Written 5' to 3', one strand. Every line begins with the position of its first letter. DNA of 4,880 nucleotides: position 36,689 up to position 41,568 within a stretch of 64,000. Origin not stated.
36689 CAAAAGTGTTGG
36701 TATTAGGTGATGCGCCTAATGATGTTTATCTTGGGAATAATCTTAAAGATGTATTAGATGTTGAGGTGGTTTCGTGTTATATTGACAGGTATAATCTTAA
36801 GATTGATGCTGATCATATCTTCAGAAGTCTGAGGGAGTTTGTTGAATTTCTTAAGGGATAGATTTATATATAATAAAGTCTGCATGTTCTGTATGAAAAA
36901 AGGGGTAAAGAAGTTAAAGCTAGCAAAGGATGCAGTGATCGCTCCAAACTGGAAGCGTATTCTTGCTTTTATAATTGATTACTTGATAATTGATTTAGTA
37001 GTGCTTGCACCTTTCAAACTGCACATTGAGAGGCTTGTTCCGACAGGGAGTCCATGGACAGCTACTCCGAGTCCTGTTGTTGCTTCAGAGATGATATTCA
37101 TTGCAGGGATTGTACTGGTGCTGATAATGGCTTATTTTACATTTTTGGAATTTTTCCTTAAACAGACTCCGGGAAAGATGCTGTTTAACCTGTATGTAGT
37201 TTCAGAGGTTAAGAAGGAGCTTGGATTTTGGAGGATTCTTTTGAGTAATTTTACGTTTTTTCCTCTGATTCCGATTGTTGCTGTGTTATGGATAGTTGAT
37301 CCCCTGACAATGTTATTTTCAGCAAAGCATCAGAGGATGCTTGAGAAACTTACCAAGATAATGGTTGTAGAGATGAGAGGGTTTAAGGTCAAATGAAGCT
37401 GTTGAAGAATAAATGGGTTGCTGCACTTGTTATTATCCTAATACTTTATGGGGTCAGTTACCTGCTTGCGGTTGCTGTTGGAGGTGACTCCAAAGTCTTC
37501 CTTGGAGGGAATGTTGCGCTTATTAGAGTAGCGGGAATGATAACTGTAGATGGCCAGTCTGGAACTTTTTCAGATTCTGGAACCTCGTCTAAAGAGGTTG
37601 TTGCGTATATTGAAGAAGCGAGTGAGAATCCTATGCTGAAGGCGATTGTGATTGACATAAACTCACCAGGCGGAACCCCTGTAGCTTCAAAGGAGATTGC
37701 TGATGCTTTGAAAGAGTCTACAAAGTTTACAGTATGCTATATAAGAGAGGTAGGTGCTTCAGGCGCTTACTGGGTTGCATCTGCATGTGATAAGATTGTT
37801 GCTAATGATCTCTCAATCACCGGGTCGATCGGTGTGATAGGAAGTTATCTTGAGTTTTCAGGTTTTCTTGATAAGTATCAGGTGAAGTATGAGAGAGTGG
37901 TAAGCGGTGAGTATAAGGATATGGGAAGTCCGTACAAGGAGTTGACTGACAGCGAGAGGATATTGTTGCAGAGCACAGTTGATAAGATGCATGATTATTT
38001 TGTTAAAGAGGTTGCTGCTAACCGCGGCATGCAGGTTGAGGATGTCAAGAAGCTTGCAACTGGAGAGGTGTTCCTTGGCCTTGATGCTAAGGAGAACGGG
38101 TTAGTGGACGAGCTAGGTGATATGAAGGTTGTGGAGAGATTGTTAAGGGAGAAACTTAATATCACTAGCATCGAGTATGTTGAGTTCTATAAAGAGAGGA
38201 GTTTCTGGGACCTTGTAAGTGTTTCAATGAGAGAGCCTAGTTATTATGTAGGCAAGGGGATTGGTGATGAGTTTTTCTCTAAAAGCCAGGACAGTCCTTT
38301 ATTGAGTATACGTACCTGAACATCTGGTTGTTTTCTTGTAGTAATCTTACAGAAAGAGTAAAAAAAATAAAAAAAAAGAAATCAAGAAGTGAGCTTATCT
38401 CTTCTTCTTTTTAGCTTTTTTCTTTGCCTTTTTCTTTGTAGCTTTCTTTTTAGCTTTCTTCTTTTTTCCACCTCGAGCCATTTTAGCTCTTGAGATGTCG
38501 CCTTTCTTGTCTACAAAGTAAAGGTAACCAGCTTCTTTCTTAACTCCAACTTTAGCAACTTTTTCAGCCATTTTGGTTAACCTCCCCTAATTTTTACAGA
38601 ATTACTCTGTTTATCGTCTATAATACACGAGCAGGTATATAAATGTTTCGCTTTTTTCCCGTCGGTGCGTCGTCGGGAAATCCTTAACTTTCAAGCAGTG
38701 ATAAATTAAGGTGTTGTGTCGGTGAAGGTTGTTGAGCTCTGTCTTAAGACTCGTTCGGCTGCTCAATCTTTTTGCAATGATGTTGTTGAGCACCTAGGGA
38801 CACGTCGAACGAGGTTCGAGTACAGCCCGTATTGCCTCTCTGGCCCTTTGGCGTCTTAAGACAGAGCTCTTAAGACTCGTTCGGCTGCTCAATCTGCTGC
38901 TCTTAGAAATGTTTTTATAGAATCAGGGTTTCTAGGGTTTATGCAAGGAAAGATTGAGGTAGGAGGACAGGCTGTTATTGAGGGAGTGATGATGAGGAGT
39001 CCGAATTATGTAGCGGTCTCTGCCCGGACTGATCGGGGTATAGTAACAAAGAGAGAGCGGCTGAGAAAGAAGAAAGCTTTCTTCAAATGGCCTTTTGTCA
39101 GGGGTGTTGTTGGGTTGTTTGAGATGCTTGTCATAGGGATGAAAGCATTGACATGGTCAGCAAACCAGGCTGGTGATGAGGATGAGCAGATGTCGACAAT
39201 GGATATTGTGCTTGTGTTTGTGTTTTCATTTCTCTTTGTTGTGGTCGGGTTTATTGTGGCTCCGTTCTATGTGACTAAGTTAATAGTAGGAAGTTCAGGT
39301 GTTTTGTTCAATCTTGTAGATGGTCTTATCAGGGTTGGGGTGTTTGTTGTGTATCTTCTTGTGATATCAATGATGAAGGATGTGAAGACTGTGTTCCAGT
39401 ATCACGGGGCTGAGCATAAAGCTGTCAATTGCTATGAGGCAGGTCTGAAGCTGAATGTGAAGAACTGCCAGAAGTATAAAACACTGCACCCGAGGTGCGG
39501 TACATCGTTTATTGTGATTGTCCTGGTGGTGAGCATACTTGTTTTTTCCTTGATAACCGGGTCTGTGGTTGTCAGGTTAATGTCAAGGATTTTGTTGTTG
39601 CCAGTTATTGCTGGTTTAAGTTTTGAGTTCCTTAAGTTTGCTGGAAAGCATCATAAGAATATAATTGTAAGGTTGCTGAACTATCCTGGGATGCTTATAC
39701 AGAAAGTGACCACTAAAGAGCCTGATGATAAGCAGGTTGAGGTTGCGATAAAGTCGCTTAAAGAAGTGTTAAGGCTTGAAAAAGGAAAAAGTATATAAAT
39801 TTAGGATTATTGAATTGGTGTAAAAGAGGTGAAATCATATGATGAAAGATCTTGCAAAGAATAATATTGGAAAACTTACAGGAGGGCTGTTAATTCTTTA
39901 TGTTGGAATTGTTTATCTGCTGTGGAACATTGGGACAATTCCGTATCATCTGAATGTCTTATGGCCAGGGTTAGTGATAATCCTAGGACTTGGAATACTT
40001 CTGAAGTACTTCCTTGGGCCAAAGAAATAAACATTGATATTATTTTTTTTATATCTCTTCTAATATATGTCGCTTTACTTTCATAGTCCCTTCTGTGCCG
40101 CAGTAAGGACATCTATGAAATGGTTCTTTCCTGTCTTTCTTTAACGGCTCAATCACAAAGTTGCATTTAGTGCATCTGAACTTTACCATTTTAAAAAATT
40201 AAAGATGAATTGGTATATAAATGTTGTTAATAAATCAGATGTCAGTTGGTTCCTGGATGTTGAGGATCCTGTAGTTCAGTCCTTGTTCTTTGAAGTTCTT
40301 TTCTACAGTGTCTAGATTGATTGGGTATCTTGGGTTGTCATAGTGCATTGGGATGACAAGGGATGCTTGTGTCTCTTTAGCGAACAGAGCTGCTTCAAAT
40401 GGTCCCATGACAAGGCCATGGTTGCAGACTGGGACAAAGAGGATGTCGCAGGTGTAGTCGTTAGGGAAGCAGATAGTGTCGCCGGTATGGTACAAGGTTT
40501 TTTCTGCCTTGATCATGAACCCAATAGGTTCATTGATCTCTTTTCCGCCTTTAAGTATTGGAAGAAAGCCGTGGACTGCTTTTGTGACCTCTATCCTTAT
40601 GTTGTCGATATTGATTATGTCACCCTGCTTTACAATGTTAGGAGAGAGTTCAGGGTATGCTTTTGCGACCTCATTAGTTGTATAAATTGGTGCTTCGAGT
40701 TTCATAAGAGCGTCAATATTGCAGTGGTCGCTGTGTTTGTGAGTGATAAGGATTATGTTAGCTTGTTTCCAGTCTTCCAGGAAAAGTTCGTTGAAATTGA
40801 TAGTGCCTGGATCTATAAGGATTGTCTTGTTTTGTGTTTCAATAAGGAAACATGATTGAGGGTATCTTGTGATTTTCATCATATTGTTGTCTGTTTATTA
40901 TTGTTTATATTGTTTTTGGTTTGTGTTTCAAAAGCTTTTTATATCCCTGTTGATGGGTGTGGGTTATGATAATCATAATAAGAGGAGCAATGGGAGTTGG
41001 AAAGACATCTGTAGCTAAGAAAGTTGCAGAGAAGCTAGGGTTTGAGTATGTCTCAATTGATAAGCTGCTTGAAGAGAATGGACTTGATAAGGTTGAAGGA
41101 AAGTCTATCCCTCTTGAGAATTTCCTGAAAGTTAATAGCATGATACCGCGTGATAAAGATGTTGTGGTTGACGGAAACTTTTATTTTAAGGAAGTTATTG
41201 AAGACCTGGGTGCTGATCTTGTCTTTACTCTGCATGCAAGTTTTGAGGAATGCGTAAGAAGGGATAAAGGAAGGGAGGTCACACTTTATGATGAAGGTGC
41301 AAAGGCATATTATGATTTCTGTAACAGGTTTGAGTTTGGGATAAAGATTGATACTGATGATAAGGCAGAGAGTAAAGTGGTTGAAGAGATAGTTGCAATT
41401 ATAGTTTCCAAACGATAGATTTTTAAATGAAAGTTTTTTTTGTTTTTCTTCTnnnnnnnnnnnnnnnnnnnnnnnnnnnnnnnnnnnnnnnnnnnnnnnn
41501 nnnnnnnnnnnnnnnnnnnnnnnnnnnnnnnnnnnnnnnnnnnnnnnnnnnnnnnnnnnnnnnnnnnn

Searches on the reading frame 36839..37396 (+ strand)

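Call 82: search_protein_families(library=pfam, proteins=[window:36839-37396:+], max_evalue=0.001)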
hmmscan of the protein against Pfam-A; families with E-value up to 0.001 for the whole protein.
window:36839-37396:+ (185 aa): 1 family
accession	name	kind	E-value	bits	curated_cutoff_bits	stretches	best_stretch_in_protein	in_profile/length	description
PF06271.18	RDD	-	1.8e-15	57.9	24.1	1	35-167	2-131/137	RDD family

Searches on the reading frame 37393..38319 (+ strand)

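Call 11: search_protein_families(library=pfam, proteins=[window:37393-38319:+], max_evalue=0.001)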
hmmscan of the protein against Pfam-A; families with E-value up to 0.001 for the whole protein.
window:37393-38319:+ (308 aa): 4 families
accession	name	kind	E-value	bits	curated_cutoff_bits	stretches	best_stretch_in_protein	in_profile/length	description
PF01343.23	Peptidase_S49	-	1.6e-45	155.2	24.9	1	107-256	3-152/154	Peptidase family S49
PF25145.1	NfeD1b_N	-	1.1e-07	32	40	1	73-149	23-98/189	NfeD1b, N-terminal domain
PF00574.28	CLP_protease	-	4.7e-05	23.8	20.2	0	67-132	31-96/182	Clp protease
PF01972.22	SDH_protease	-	9.9e-05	21.9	31.3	1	80-146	89-155/286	ClpP-like SDH-type serine proteinase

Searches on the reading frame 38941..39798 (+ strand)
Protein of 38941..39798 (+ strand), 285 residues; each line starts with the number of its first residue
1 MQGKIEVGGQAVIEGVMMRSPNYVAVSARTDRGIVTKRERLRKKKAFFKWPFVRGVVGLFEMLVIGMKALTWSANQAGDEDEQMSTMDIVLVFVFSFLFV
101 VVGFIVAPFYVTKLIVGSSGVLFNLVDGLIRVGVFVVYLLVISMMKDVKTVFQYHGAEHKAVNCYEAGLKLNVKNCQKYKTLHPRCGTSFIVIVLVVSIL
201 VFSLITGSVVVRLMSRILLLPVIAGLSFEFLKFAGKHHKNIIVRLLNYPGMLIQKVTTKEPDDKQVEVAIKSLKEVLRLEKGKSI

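Call 11: search_protein_families(library=pfam, proteins=[window:38941-39798:+], max_evalue=0.001)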
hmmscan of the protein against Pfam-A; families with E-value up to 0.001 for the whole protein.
window:38941-39798:+ (285 aa): 1 family
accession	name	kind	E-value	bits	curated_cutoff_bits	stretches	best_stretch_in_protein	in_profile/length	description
PF07136.16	DUF1385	-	3.1e-88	295.3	22.1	1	50-277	1-225/227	Protein of unknown function (DUF1385)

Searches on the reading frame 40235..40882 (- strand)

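Call 40: search_protein_families(library=pfam, proteins=[window:40235-40882:-], max_evalue=0.01)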
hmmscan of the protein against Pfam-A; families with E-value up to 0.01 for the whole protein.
window:40235-40882:- (215 aa): 3 families
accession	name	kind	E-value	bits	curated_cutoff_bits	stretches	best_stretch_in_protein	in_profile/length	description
PF13483.12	Lactamase_B_3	-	3.8e-25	89.2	24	1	4-180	2-160/160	Beta-lactamase superfamily domain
PF12706.13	Lactamase_B_2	-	2.9e-16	60.1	27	1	20-181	2-200/200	Beta-lactamase superfamily domain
PF00753.33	Lactamase_B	-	5.5e-09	36.7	22.7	1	5-54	2-57/196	Metallo-beta-lactamase superfamily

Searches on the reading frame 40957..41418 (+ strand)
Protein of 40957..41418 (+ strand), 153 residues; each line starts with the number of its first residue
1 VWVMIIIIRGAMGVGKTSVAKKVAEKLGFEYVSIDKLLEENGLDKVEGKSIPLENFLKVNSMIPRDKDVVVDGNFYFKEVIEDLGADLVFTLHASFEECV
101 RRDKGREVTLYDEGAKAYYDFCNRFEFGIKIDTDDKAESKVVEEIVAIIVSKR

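Call 69: search_protein_families(library=pfam, proteins=[window:40957-41418:+], max_evalue=10)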
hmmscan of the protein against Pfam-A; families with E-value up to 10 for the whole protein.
window:40957-41418:+ (153 aa): 24 families
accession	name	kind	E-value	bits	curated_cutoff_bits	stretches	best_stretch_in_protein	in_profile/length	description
PF13238.12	AAA_18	-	1.8e-08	35.3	29.4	1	6-107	1-112/128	AAA domain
PF13207.12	AAA_17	-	6.6e-07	30.1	27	1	10-105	2-121/136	AAA domain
PF01202.28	SKI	-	1e-06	29.4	22.1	1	12-41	1-30/159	Shikimate kinase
PF13189.12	Cytidylate_kin2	-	6.8e-06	26.8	28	1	5-44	1-43/176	Cytidylate kinase-like family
PF13671.12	AAA_33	-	5e-05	24.1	27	1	6-41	2-37/143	AAA domain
PF02224.24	Cytidylate_kin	-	0.00013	22.1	26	1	6-34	1-29/211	Cytidylate kinase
PF00004.35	AAA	-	0.00025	21.9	21.2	1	7-35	2-30/131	ATPase family associated with various cellular activities (AAA)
PF13521.12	AAA_28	-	0.004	17.8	27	1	6-32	2-28/164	AAA domain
PF13173.12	AAA_14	-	0.0043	17.5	27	1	5-44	4-47/129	AAA domain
PF02367.23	TsaE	-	0.0062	16.9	26.6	1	5-30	23-48/128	Threonylcarbamoyl adenosine biosynthesis protein TsaE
PF01712.25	dNK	-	0.011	16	27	1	6-33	1-28/203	Deoxynucleoside kinase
PF01745.22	IPT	-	0.011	15.7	20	1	5-48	3-46/233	Isopentenyl transferase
PF01637.24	ATPase_2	-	0.02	15.2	33.2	1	4-118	21-123/225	ATPase domain predominantly from Archaea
PF03266.21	NTPase_1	-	0.021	15.1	23.9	1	6-29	2-25/168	NTPase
PF20720.3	nSTAND3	-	0.022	14.9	27.2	1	5-27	19-41/155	Novel STAND NTPase 3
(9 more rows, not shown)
